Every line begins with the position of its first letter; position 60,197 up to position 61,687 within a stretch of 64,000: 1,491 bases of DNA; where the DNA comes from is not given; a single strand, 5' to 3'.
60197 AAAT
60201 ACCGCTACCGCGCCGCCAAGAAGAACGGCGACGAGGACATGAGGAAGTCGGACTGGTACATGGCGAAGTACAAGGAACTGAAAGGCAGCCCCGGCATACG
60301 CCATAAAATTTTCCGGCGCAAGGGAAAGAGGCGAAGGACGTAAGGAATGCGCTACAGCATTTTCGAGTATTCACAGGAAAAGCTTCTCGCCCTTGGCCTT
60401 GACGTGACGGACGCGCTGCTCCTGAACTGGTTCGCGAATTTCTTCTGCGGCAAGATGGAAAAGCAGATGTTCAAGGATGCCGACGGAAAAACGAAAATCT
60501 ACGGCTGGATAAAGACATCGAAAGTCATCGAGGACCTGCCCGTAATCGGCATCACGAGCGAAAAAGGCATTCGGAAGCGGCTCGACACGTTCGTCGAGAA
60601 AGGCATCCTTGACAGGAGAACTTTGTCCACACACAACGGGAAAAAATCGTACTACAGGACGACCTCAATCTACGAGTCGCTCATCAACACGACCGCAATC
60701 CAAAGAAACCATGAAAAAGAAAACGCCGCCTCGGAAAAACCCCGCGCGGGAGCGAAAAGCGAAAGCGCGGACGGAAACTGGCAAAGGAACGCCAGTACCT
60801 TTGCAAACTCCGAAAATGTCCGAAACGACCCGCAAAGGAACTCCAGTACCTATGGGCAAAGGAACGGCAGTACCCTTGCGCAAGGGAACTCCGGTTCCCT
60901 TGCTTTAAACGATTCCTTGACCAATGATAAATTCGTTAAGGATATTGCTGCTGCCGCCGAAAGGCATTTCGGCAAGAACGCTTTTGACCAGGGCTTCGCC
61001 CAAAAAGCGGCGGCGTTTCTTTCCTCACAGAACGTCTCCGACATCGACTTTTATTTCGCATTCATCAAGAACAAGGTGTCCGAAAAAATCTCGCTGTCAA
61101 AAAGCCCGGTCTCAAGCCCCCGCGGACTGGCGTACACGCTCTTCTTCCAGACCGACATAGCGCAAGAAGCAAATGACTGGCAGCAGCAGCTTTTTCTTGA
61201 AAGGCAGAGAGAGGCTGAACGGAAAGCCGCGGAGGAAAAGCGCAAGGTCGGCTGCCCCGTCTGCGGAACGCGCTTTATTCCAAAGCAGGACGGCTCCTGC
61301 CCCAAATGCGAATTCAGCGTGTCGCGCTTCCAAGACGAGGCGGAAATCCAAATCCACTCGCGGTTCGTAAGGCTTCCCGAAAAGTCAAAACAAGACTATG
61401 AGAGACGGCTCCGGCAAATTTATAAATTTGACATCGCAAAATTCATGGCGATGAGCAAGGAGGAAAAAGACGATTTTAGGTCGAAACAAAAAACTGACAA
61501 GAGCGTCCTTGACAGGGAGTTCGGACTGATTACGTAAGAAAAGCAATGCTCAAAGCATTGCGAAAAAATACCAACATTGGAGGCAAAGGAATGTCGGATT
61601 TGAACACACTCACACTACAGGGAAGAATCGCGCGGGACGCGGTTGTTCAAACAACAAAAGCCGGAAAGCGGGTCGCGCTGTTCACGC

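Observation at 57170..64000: Compositionally foreign plasmid/phage-like replicon module next to the rnf operon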

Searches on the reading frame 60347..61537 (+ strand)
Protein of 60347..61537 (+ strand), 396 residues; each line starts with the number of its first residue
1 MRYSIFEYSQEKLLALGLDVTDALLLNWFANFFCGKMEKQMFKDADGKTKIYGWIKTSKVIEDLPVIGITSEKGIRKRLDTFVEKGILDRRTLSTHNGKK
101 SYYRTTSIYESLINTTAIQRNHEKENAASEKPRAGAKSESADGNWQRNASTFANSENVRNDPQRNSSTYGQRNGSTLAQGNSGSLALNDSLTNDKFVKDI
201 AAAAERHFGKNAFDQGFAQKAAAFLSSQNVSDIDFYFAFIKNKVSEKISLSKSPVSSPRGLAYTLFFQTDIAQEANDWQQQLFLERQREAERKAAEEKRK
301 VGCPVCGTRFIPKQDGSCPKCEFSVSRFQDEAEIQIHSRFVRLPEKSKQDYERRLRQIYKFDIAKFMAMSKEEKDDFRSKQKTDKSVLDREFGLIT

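Call 5: search_protein_families(library=pfam, proteins=[window:60347-61537:+], max_evalue=0.01)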
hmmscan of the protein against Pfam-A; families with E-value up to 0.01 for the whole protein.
window:60347-61537:+ (396 aa): 0 families

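Call 6: search_protein_families(library=phrogs, proteins=[window:60347-61537:+], max_evalue=0.01)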
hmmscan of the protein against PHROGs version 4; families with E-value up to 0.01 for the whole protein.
window:60347-61537:+ (396 aa): 1 family
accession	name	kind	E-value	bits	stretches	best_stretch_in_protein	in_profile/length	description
phrog_428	-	DNA, RNA and nucleotide metabolism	0.0041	17.3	1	52-157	125-219/455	replication initiation protein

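Call 21: find_related_loci(query=window:60347-61537:+, collection=viral_contigs, flank=10000)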
Query window:60347-61537:+ (396 aa) in viral_contigs; peptide patterns used: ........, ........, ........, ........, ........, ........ (x = any residue, [..] = any of these).
7 stretches matched a pattern, but none encodes a relative of the query by tblastn (E <= 1e-3).

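Call 23: find_homologous_proteins(query=window:60347-61537:+, max_evalue=0.001)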
Query window:60347-61537:+ (396 aa): 117 proteins with E <= 0.001 among 7631 candidates.
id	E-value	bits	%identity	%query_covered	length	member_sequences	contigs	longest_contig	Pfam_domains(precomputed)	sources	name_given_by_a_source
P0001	5.3e-251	850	97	100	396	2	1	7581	-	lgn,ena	-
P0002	1.1e-248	843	96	100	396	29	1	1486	-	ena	-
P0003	7.4e-244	827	94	100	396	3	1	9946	-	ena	-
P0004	4.6e-228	775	92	100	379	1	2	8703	-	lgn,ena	-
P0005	2.3e-225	766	87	100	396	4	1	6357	-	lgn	-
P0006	1.0e-209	714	81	100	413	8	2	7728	-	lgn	-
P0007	1.1e-206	704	81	100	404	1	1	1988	-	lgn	-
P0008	2.2e-205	700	79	100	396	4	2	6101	-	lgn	-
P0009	2.0e-194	664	77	100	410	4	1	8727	-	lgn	-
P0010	1.9e-161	556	67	100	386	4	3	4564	-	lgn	-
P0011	5.4e-132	459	56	99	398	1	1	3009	-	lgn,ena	-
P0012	6.9e-125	435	51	100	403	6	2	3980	-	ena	-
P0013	1.1e-122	428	52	99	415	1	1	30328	-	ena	-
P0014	1.5e-121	424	50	100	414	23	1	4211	-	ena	-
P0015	2.9e-120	420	51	100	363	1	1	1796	-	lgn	-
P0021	2.6e-109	384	50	99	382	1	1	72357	-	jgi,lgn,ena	jgi:hypothetical protein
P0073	2.8e-86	308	43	99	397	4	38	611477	-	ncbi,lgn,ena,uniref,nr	ncbi:hypothetical protein [uncultured Treponema sp.]|uniref:hypothetical protein n=1 Tax=uncultured 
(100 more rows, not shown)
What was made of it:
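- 60347..61537 (+): rep: replication initiator / replisome-organiser-like protein, 396 aa. N-terminal winged-helix domain 1-115, disordered linker 117-189, helical C-terminal part with a CxxC...CxxC zinc ribbon. 117 homologues; every one that carries an organism name is a Treponema (call 23).
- Many Rep-bearing contigs cluster at 24-30 kb (call 23).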

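Call 24: find_encoding_contigs(protein=P0073, flank=10000, max_places=4)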
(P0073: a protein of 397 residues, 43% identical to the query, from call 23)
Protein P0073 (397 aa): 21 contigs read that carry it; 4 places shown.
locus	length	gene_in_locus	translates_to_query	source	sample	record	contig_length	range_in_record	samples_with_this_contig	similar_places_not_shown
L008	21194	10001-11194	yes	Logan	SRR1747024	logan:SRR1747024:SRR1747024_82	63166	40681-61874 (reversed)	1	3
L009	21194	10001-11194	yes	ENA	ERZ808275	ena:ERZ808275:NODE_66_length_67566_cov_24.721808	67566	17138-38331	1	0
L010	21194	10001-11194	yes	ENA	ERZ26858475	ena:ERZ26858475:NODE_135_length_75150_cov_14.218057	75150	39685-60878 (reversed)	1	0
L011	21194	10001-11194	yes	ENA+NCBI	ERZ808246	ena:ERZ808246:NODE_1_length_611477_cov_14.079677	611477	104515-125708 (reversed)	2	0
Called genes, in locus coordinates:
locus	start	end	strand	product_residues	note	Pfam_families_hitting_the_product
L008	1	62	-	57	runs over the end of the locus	-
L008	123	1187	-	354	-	PF13439:Glyco_transf_4 (weak), PF20706:GT4-conflict (weak), PF00534:Glycos_transf_1, PF13692:Glyco_trans_1_4, PF13524:Glyco_trans_1_2 (weak)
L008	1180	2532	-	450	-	PF14296:O-ag_pol_Wzy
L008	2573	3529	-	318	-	-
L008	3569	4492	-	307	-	PF00535:Glycos_transf_2, PF10111:Glyco_tranf_2_2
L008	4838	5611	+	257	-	PF01656:CbiA, PF02374:ArsA_ATPase, PF07015:VirC1 (faint), PF09140:MipZ, PF10609:ParA (faint), PF13614:AAA_31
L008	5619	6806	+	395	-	-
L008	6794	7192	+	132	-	-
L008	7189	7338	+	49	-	-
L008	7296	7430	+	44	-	-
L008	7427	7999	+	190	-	-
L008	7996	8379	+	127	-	-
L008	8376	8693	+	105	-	-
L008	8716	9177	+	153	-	-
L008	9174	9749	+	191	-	-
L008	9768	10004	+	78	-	-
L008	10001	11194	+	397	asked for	-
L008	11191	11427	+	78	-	-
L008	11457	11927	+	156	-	PF00436:SSB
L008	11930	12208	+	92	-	-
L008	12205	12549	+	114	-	PF00436:SSB (weak)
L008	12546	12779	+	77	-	-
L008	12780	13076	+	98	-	-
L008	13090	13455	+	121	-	-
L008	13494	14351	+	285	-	-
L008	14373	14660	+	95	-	-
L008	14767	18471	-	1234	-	PF18819:MuF_C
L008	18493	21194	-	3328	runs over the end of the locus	PF07669:Eco57I, PF18819:MuF_C, PF00176:SNF2-rel_dom (weak), PF28555:Helicase_dom, PF00271:Helicase_C (weak)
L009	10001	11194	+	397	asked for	-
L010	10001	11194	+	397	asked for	-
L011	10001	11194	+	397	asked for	-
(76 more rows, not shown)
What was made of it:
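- Relatives are embedded in contigs of up to 611 kb (call 24).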

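Call 25: find_encoding_contigs(protein=P0003, flank=10000, max_places=3)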
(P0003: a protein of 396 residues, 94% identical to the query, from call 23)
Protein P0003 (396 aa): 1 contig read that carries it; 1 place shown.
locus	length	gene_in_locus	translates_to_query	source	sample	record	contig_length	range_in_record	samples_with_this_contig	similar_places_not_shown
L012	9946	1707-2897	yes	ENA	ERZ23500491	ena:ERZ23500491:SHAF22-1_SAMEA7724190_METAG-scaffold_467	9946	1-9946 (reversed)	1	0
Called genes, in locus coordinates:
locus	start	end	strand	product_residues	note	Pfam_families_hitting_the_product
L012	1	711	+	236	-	?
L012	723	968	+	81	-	-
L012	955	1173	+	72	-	-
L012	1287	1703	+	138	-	PF11753:DUF3310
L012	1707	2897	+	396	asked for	-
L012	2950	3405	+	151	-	PF00436:SSB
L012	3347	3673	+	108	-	-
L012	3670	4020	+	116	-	PF00436:SSB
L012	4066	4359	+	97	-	-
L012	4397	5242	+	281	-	-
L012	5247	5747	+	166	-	PF10979:DUF2786, PF23771:DUF7168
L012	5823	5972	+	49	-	-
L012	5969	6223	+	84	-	-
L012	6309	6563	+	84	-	PF17400:DUF5406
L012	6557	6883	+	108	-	-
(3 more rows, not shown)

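Call 27: find_related_loci(query=P0073, collection=viral_contigs, flank=10000)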
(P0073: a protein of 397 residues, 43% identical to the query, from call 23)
Query P0073 (397 aa) in viral_contigs; peptide patterns used: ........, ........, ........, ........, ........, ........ (x = any residue, [..] = any of these).
5 stretches matched a pattern, but none encodes a relative of the query by tblastn (E <= 1e-3).

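Call 28: find_homologous_proteins(query=L008:18493-21192:-, max_evalue=1e-10)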
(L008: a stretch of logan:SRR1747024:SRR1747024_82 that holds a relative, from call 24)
Query L008:18493-21192:- (899 aa): 79 proteins with E <= 1e-10 among 8000 candidates.
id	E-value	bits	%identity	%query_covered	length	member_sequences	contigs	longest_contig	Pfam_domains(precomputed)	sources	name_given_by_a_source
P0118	0.0e+0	1826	90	100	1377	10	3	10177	PF00176.30,PF00271.38,PF28555.1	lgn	-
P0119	0.0e+0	1818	90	100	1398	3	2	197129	PF00176.30,PF00271.38,PF28555.1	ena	-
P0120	0.0e+0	1333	89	74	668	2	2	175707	PF04002.21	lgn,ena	-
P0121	0.0e+0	1173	100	58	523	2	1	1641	PF04002.21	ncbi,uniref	ncbi:JAB domain-containing protein, partial [uncultured Treponema sp.]|uniref:JAB domain-containing 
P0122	2.9e-269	914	68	39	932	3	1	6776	PF04002.21,PF00271.38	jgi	jgi:hypothetical protein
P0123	9.3e-205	701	46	43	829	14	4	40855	PF04002.21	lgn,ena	-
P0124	7.4e-202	691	43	46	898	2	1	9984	PF04002.21,PF00271.38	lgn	-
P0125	3.4e-173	597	54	37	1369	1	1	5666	PF04002.21,PF00176.30,PF00271.38,PF18819.7,PF28555.1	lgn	-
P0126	6.0e-164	566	71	38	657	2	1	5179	PF00271.38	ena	-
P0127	1.1e-159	552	43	46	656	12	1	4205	PF04002.21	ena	-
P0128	2.0e-157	544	46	51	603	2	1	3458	PF04002.21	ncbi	-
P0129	2.5e-156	541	70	41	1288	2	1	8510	PF00176.30,PF00271.38,PF28555.1,PF04851.22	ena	-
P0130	2.7e-119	418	42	39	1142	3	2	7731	PF04002.21,PF00176.30,PF28555.1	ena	-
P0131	4.2e-107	378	56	38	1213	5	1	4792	PF00176.30,PF00271.38,PF28555.1,PF04851.22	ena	-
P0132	7.2e-107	377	54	40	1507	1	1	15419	PF00176.30,PF00271.38,PF28555.1,PF04851.22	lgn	-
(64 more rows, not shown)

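Call 29: find_encoding_contigs(protein=P0119, flank=10000, max_places=3)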
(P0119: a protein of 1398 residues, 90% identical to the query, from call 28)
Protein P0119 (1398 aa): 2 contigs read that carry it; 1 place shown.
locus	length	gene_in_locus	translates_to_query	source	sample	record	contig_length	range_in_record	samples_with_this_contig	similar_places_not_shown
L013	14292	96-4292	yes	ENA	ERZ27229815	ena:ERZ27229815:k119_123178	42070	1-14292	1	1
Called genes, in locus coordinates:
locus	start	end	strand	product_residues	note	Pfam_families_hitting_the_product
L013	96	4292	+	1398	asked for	PF00176:SNF2-rel_dom (weak), PF28555:Helicase_dom, PF00271:Helicase_C (weak)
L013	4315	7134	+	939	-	-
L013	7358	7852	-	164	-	-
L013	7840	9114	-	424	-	PF13175:AAA_15, PF13304:AAA_21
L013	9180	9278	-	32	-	-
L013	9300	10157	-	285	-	-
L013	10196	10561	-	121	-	-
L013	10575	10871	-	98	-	-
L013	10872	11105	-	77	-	-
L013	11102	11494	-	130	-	PF00436:SSB (weak)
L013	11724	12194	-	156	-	PF00436:SSB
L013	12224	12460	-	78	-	-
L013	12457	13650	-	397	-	-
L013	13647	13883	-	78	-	-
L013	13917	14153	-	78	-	-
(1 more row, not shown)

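Call 30: find_encoding_contigs(protein=P0013, flank=10000, max_places=3)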
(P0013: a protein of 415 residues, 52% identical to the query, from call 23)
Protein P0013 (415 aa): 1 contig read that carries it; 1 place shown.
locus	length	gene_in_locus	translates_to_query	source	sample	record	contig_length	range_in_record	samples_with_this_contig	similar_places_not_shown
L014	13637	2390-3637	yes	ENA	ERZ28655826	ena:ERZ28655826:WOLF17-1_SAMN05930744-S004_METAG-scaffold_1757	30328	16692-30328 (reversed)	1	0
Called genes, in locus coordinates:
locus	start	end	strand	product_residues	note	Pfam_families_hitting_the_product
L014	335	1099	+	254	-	PF01656:CbiA, PF02374:ArsA_ATPase (faint), PF07015:VirC1 (faint), PF09140:MipZ, PF10609:ParA, PF13614:AAA_31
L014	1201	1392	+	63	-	-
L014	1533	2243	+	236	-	-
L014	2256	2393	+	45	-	-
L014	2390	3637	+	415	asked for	-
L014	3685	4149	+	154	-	PF00436:SSB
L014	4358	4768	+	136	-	PF00436:SSB (weak)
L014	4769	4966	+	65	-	-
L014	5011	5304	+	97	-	-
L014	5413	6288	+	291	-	-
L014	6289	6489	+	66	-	-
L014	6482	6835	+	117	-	-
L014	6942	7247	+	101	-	-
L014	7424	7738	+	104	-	-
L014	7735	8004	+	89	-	-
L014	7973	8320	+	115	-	PF13711:DUF4160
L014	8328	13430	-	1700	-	PF18819:MuF_C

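Call 31: find_encoding_contigs(protein=P0021, flank=10000, max_places=3)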
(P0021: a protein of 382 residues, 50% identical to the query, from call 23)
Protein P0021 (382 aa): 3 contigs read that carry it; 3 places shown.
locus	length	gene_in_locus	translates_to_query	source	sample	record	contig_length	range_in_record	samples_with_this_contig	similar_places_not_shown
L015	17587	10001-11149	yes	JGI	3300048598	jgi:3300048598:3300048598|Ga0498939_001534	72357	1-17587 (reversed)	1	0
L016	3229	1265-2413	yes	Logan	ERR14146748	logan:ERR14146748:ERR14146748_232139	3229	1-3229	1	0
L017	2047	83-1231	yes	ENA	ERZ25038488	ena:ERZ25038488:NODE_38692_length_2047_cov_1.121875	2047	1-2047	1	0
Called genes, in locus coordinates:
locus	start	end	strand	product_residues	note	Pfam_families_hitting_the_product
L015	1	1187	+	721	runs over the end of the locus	PF00015:MCPsignal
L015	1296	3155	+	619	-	PF10418:DHODB_Fe-S_bind, PF01180:DHO_dh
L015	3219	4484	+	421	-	PF22020:RlmL_1st, PF02926:THUMP (weak), PF01170:UPF0020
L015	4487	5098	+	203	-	PF00440:TetR_N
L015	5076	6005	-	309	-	-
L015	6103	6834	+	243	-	PF13367:PrsW-protease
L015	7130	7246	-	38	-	-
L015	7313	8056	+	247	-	PF01656:CbiA, PF02374:ArsA_ATPase (faint), PF09140:MipZ, PF10609:ParA (weak), PF13614:AAA_31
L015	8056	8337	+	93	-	-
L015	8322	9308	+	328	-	PF02195:ParB_N (weak)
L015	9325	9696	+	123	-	-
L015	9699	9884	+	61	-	-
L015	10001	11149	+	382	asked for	-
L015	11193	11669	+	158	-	PF00436:SSB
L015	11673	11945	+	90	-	-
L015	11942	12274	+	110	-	PF00436:SSB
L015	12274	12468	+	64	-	-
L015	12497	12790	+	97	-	-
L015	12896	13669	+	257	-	-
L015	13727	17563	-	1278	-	PF18819:MuF_C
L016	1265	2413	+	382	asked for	-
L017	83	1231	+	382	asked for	-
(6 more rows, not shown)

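Call 38: search_protein_families(library=pfam, proteins=[L014:8328-13430:-, L015:13727-17563:-, L008:14767-18471:-, L008:5619-6806:+, L015:8322-9308:+], max_evalue=0.01)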
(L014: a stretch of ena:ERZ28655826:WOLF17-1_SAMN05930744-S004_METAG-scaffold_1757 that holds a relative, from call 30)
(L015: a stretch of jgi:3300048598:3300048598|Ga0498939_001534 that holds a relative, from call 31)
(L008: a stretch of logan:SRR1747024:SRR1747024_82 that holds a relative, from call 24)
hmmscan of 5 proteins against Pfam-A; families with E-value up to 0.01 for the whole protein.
L014:8328-13430:- (1700 aa): 2 families
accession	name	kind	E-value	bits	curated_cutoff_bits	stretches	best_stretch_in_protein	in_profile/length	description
PF18819.6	MuF_C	-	5.6e-18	65.4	27.6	1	825-939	3-102/103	Phage MuF-C-terminal domain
PF11919.13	PSME4_C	-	0.00083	19.6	22.5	0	1108-1137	18-47/88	Proteasome activator complex subunit 4-like, C-terminal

L015:13727-17563:- (1278 aa): 1 family
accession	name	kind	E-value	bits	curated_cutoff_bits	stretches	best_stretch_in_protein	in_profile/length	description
PF18819.6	MuF_C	-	4.1e-14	53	27.6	1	336-452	3-102/103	Phage MuF-C-terminal domain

L008:14767-18471:- (1234 aa): 2 families
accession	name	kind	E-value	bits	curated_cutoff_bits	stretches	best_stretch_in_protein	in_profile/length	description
PF18819.6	MuF_C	-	5.4e-18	65.5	27.6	1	277-390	4-103/103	Phage MuF-C-terminal domain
PF23389.1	Beta-prop_WDR19_1st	-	0.0019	17.7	27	1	603-671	229-296/325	WDR19 first beta-propeller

L008:5619-6806:+ (395 aa): 1 family
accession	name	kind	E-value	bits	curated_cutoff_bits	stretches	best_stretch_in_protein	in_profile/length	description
PF00196.25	GerE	-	0.0025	17.9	23.5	0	161-181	15-35/57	Bacterial regulatory proteins, luxR family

L015:8322-9308:+ (328 aa): 3 families
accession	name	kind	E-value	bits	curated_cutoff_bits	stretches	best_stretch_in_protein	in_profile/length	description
PF08281.18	Sigma70_r4_2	-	0.0028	17.7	25.7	1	150-173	25-48/54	Sigma-70, region 4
PF13384.12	HTH_23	-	0.0036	17.5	24.6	0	149-172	15-38/50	Homeodomain-like domain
PF00196.25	GerE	-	0.0082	16.2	23.5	0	149-169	15-35/57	Bacterial regulatory proteins, luxR family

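Call 54: search_dna_similar(query=window:60347-61537:+, collection=plasmids, mode=protein, max_evalue=0.001)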
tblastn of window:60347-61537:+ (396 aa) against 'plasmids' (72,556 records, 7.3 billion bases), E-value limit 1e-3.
Records with a match: 5; places in all: 5; records where one place covers at least 80% of the query: 0.
Best place of each record, by identity: <60% 5.
By first word of the organism name: Clostridium 3; Paraclostridium 2.
By predicted mobility (MOB-suite, as given by PLSDB): non-mobilizable 5.
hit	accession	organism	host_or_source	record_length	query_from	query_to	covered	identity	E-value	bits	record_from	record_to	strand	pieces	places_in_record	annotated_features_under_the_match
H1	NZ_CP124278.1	Paraclostridium sordellii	Vulpes vulpes,whole organism,intestine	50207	1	115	29%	34.8%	5e-6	56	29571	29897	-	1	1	hypothetical protein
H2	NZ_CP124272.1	Paraclostridium sordellii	Vulpes vulpes,whole organism,intestine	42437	1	115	29%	34.8%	6e-6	56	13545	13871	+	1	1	hypothetical protein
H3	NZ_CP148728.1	Clostridium perfringens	-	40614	1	112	28%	33.6%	5e-6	56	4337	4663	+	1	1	hypothetical protein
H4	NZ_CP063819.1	Clostridium botulinum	Mink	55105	1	117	30%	31.1%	2e-6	58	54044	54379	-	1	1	conserved phage C-terminal domain-containing protein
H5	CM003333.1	Clostridium botulinum C/D str. BKT12695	Chicken,caecum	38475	1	117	30%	30.3%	7e-6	56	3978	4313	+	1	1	phage conserved hypothetical protein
